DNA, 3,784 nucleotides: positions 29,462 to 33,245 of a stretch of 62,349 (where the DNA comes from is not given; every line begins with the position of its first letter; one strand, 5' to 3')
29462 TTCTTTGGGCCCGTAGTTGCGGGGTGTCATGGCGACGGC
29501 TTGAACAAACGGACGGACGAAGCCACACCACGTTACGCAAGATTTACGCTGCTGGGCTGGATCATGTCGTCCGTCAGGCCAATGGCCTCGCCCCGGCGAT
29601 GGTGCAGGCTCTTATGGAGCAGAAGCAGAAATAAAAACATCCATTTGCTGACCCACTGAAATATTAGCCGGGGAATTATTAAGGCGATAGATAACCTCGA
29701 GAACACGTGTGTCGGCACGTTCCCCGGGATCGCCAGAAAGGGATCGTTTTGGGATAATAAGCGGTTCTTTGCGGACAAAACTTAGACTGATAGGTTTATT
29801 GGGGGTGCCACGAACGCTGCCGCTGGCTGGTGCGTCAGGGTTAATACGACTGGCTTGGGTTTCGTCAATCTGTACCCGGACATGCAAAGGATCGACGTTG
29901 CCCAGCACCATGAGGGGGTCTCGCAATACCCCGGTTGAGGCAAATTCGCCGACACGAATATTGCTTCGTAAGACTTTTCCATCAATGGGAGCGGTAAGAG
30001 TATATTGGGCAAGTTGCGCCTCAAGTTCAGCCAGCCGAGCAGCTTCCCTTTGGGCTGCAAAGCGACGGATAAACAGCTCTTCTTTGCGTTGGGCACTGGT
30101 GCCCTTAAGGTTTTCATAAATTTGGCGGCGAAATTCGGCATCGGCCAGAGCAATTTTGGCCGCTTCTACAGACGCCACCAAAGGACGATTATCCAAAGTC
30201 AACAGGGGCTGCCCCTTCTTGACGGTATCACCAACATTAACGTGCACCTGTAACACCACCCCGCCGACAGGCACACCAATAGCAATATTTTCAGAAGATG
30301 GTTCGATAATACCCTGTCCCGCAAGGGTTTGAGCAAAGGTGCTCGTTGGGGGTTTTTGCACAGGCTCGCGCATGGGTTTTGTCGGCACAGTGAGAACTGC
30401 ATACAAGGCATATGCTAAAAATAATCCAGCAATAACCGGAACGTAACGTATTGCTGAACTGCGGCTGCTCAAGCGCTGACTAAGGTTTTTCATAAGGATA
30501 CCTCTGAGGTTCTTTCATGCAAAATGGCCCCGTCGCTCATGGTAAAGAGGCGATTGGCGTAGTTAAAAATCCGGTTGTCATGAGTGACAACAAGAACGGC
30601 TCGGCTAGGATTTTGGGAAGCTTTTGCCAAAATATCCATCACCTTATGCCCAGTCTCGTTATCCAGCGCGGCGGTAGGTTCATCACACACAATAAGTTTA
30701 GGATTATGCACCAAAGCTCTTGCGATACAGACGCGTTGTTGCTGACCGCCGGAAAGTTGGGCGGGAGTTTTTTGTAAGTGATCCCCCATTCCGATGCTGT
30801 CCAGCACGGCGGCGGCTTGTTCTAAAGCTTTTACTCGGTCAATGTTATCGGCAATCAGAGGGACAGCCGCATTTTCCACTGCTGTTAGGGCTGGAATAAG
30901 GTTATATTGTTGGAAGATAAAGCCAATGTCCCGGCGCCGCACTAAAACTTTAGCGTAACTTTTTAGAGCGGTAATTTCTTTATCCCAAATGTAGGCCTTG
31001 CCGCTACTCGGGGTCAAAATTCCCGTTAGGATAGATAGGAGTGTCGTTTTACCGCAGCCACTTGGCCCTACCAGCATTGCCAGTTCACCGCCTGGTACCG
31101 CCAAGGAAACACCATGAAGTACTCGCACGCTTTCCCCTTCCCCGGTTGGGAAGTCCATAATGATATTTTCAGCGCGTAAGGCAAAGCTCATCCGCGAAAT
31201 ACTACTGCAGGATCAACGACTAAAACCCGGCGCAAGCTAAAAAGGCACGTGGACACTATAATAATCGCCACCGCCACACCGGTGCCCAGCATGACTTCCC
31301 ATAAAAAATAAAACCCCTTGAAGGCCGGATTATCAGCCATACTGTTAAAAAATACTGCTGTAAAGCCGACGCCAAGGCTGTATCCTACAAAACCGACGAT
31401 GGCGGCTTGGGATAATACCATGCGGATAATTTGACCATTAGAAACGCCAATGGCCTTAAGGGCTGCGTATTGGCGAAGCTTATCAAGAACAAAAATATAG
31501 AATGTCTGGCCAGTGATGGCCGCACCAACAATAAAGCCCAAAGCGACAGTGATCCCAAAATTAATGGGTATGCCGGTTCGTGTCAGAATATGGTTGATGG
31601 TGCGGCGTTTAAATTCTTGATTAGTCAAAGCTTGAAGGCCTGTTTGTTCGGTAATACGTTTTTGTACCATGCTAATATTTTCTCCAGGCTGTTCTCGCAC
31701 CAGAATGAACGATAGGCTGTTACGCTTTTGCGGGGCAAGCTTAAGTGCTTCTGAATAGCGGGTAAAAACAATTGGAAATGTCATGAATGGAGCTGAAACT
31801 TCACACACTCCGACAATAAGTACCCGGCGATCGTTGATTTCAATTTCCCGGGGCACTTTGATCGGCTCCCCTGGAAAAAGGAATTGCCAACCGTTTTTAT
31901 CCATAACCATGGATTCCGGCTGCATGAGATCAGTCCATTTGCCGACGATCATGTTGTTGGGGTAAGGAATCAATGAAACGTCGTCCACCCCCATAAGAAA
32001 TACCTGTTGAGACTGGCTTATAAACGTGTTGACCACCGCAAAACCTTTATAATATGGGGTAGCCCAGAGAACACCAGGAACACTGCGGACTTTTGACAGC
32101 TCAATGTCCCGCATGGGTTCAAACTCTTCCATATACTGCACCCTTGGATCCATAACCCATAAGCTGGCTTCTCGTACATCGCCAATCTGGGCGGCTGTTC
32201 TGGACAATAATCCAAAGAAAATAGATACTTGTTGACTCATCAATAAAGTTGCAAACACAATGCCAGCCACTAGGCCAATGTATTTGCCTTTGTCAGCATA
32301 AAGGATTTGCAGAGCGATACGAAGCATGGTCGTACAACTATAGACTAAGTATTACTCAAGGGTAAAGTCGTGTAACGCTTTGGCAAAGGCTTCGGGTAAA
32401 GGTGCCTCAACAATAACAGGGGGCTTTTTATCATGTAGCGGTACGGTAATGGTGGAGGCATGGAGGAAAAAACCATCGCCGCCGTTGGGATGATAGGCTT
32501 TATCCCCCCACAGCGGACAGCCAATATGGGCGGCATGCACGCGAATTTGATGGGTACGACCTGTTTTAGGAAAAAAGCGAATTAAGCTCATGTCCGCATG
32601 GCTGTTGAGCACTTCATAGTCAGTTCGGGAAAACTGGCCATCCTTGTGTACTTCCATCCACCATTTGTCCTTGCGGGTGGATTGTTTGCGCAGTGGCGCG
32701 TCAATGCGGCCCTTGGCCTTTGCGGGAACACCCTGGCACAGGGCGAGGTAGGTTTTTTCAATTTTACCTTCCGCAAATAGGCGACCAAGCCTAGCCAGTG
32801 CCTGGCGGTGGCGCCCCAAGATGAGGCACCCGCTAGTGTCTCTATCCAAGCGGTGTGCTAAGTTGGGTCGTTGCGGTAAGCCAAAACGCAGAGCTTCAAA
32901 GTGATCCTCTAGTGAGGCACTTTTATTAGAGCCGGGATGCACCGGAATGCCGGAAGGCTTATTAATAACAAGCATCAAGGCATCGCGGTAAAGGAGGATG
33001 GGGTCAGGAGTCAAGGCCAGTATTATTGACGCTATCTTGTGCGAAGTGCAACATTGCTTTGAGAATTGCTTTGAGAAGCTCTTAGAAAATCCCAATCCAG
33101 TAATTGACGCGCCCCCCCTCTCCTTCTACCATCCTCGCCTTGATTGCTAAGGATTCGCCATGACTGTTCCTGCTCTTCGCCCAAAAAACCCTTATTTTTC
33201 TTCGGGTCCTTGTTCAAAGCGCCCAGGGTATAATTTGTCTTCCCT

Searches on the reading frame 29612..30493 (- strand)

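Call 14: search_protein_families(library=pfam, proteins=[window:29612-30493:-], max_evalue=0.0001)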
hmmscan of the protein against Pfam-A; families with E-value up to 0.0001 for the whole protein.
window:29612-30493:- (293 aa): 4 families
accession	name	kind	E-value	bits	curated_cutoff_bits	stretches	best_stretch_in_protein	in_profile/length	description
PF16576.10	HlyD_D23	-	7.4e-14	52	30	1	59-235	8-177/214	Barrel-sandwich domain of CusB or HlyD membrane-fusion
PF13437.12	HlyD_3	-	1.2e-12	49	22.2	1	165-239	1-73/106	HlyD family secretion protein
PF13533.13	Biotin_lipoyl_2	-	1e-08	35.2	29.8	1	74-101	5-32/32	Biotin-lipoyl like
PF00364.28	Biotin_lipoyl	-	1.2e-05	25.5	22.1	0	75-101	11-37/73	Biotin-requiring enzyme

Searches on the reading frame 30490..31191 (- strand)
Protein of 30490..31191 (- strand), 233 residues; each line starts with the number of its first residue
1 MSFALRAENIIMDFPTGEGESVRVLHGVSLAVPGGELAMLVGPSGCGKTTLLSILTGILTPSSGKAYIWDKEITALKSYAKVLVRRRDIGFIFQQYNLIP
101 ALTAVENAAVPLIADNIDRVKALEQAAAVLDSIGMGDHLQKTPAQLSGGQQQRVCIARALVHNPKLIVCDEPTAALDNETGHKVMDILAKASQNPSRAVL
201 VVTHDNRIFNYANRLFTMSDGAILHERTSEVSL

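Call 15: search_protein_families(library=pfam, proteins=[window:30490-31191:-], max_evalue=0.0001)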
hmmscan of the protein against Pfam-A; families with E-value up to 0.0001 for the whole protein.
window:30490-31191:- (233 aa): 4 families
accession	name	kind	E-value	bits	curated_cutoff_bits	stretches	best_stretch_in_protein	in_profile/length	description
PF00005.33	ABC_tran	-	3.5e-35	122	25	1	25-174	1-137/137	ABC transporter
PF02463.25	SMC_N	-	1.4e-07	31.6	40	1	38-219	27-212/220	RecF/RecN/SMC N terminal domain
PF13304.12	AAA_21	-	1.4e-06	29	27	0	37-58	1-22/304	AAA domain, putative AbiEii toxin, Type IV TA system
PF01078.27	Mg_chelatase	-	6.1e-05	22.9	20.3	0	27-78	14-65/207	Magnesium chelatase, subunit ChlI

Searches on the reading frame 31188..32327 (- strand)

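Call 15: search_protein_families(library=pfam, proteins=[window:31188-32327:-], max_evalue=0.0001)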
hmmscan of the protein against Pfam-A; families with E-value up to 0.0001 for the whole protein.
window:31188-32327:- (379 aa): 2 families
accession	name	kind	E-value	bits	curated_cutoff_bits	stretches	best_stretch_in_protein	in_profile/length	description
PF02687.27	FtsX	-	2.1e-12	47.6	25.5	1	260-369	3-116/120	FtsX-like permease C-terminal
PF12704.14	MacB_PCD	-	4.4e-10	40.6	27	1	20-227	5-206/207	MacB-like periplasmic core domain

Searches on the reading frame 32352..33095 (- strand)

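Call 15: search_protein_families(library=pfam, proteins=[window:32352-33095:-], max_evalue=0.0001)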
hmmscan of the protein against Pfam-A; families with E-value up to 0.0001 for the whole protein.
window:32352-33095:- (247 aa): 1 family
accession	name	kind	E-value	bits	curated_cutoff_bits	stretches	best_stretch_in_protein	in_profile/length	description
PF00849.27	PseudoU_synth_2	-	1.3e-36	126.5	26.8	1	42-190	3-152/152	RNA pseudouridylate synthase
